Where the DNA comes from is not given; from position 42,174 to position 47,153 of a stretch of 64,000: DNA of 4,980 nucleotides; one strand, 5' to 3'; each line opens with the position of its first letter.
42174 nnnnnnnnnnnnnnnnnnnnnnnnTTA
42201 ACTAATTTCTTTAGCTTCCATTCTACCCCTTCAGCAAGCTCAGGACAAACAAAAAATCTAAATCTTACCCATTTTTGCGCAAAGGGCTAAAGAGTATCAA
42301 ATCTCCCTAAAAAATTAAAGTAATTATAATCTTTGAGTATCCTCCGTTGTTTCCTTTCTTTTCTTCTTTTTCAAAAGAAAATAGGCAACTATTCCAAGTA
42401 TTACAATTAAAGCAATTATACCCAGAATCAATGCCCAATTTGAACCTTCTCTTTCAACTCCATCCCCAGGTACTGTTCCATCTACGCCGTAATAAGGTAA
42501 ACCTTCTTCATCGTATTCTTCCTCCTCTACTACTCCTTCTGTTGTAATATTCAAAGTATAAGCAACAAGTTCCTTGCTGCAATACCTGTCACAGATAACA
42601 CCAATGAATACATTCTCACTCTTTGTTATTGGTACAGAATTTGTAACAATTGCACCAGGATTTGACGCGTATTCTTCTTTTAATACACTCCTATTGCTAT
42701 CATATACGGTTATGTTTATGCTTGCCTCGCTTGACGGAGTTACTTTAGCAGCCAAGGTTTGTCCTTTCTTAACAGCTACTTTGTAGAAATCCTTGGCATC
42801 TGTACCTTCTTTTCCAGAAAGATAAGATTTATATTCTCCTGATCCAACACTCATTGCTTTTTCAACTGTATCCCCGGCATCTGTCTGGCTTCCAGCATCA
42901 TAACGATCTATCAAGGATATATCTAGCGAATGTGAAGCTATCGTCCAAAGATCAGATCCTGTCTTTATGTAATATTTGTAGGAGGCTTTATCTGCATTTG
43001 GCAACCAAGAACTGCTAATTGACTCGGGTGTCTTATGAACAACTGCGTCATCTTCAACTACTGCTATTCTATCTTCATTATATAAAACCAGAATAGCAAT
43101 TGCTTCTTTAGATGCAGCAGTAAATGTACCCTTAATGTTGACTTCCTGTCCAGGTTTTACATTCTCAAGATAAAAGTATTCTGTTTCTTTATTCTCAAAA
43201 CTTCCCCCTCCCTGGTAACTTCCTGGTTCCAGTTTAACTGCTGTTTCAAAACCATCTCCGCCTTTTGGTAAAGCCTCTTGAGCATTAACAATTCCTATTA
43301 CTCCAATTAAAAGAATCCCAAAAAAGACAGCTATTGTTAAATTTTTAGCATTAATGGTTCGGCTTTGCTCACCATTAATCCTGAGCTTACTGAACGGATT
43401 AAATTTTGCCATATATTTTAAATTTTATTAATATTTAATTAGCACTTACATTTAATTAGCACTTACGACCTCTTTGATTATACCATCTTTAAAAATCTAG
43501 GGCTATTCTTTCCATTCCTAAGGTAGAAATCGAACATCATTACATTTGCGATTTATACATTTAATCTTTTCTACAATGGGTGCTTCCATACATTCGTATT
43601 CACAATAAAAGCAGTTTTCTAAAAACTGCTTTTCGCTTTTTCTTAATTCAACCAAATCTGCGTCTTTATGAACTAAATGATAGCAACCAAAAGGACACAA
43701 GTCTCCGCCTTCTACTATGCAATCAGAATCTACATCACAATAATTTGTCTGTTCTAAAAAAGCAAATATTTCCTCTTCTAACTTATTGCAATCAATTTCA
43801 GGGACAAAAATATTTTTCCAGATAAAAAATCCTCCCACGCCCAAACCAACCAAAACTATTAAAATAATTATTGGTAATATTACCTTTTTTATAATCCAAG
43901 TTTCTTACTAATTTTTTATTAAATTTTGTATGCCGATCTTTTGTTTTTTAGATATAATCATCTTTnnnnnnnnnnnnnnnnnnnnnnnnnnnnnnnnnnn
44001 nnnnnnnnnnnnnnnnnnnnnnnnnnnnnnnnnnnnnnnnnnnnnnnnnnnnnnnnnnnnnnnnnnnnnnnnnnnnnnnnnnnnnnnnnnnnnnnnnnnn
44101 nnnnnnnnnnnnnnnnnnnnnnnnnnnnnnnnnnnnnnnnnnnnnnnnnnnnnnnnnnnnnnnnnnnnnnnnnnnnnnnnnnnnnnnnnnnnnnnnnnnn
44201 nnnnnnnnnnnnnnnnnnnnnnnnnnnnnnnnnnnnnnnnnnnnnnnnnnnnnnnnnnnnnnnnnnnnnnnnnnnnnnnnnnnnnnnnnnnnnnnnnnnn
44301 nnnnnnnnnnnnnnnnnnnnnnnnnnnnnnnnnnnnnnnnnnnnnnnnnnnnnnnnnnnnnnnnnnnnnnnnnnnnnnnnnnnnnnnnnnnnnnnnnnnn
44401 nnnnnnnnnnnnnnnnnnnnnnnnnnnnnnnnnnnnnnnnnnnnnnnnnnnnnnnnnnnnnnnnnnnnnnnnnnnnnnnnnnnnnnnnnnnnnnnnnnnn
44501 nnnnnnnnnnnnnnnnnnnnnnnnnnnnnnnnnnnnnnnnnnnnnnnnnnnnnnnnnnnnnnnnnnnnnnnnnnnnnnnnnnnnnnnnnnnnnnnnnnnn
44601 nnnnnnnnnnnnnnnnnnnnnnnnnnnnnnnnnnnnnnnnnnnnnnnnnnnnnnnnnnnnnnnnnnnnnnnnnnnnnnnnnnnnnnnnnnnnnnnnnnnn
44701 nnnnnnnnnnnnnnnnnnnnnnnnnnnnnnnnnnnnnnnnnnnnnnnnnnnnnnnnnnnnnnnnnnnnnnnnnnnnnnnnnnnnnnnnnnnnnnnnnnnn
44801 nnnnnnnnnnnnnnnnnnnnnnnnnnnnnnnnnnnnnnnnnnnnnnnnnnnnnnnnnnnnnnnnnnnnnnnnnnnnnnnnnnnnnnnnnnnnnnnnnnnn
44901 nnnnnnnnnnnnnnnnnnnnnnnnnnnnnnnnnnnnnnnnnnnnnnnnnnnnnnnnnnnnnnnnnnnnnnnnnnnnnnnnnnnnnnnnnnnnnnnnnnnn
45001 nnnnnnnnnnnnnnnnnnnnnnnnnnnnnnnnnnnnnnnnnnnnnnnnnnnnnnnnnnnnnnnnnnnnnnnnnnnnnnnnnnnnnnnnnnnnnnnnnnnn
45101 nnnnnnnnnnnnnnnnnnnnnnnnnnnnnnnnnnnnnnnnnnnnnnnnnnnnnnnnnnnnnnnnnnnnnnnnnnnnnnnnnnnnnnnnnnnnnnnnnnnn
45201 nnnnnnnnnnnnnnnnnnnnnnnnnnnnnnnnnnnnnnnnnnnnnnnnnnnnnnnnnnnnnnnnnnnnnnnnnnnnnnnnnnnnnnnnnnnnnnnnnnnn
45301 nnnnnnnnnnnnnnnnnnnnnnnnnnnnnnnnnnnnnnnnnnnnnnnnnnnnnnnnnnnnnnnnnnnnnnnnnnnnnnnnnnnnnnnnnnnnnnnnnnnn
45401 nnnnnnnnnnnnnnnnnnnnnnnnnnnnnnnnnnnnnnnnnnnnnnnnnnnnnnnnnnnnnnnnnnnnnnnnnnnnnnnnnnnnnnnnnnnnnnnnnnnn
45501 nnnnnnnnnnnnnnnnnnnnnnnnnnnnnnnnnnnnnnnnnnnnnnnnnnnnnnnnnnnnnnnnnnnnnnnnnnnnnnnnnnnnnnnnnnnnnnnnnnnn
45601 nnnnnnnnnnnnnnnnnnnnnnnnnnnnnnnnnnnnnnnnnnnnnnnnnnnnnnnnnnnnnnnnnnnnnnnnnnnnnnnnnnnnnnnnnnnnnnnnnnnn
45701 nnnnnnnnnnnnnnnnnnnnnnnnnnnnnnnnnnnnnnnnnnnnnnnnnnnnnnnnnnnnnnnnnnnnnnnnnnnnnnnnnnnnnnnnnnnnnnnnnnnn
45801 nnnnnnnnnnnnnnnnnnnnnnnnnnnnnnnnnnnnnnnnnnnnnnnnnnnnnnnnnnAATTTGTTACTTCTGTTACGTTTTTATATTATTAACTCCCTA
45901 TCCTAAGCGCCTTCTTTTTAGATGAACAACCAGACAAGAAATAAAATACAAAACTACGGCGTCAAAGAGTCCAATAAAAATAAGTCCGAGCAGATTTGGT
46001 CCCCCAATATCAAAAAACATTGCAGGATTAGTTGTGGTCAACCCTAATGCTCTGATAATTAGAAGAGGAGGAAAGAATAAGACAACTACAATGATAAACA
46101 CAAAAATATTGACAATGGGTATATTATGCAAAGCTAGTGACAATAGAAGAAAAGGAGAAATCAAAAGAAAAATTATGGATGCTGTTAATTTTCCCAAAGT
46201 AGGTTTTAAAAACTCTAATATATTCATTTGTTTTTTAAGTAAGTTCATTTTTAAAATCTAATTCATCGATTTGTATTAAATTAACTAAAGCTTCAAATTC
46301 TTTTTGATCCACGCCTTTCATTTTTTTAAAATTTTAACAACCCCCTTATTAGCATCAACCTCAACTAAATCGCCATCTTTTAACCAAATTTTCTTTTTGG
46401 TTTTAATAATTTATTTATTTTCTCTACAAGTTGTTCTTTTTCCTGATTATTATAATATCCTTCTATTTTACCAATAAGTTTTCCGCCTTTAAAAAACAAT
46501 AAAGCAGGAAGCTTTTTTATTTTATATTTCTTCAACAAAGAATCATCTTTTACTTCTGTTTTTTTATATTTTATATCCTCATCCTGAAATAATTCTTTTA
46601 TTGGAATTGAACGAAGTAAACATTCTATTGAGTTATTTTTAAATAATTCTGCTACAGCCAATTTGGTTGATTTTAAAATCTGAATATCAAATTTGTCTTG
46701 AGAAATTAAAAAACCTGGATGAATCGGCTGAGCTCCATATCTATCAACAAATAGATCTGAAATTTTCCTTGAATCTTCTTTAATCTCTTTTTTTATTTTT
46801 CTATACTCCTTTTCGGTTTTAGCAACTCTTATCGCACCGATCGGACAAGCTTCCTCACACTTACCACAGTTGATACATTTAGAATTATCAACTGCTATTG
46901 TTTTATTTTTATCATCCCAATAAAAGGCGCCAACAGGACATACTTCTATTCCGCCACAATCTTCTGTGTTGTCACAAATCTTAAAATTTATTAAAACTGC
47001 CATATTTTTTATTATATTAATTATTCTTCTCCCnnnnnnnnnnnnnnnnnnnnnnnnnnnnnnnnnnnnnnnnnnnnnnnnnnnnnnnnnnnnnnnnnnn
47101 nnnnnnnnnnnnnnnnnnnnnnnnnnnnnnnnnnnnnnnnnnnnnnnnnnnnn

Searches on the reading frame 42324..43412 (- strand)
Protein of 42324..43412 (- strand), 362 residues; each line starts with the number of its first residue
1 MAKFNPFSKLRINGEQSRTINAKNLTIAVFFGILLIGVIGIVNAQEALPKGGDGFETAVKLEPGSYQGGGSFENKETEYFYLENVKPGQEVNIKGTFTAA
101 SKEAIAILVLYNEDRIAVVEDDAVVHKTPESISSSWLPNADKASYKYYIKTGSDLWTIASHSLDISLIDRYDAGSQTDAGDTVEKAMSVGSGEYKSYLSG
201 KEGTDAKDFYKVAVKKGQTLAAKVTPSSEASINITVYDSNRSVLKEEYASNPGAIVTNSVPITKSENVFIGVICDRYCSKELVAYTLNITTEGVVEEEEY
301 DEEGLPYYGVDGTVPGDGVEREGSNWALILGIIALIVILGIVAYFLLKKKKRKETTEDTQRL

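Call 8: search_protein_families(library=pfam, proteins=[window:42324-43412:-], max_evalue=0.001)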
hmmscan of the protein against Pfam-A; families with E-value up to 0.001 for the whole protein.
window:42324-43412:- (362 aa): 1 family
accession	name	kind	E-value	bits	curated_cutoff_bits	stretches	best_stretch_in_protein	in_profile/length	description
PF13273.12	DUF4064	-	0.00093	19.8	32.1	0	317-352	50-86/102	Protein of unknown function (DUF4064)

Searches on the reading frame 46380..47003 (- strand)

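Call 38: search_protein_families(library=pfam, proteins=[window:46380-47003:-], max_evalue=0.0001)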
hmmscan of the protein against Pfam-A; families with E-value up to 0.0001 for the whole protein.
window:46380-47003:- (207 aa): 11 families
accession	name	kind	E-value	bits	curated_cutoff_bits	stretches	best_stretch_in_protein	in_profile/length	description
PF00037.32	Fer4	-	4.3e-10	39.4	21.1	1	37-59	2-24/24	4Fe-4S binding domain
PF12838.12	Fer4_7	-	2.8e-08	34.5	27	1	10-57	2-52/52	4Fe-4S dicluster domain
PF13237.11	Fer4_10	-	9.8e-08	32.3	25.5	1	3-54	2-53/53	4Fe-4S dicluster domain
PF12837.12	Fer4_6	-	4.1e-07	30.1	25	1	36-58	2-24/24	4Fe-4S binding domain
PF13187.11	Fer4_9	-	5.4e-06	26.8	27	1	19-58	9-52/52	4Fe-4S dicluster domain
PF25160.1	LdpA_Fe-S-bd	-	9.3e-06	25.8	27.6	1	19-61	10-46/49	LdpA Fe-S cluster-binding domain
PF13484.11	Fer4_16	-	1.6e-05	26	30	1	42-80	1-40/66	4Fe-4S double cluster binding domain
PF12797.12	Fer4_2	-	4.6e-05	23.6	24.5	1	36-54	3-21/22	4Fe-4S binding domain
PF13183.11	Fer4_8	-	4.7e-05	24.3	27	1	41-75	3-37/68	4Fe-4S dicluster domain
PF00085.26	Thioredoxin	-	8.2e-05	23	23.5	0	101-197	6-102/103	Thioredoxin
PF14697.11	Fer4_21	-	9e-05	23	35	1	38-62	3-30/59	4Fe-4S dicluster domain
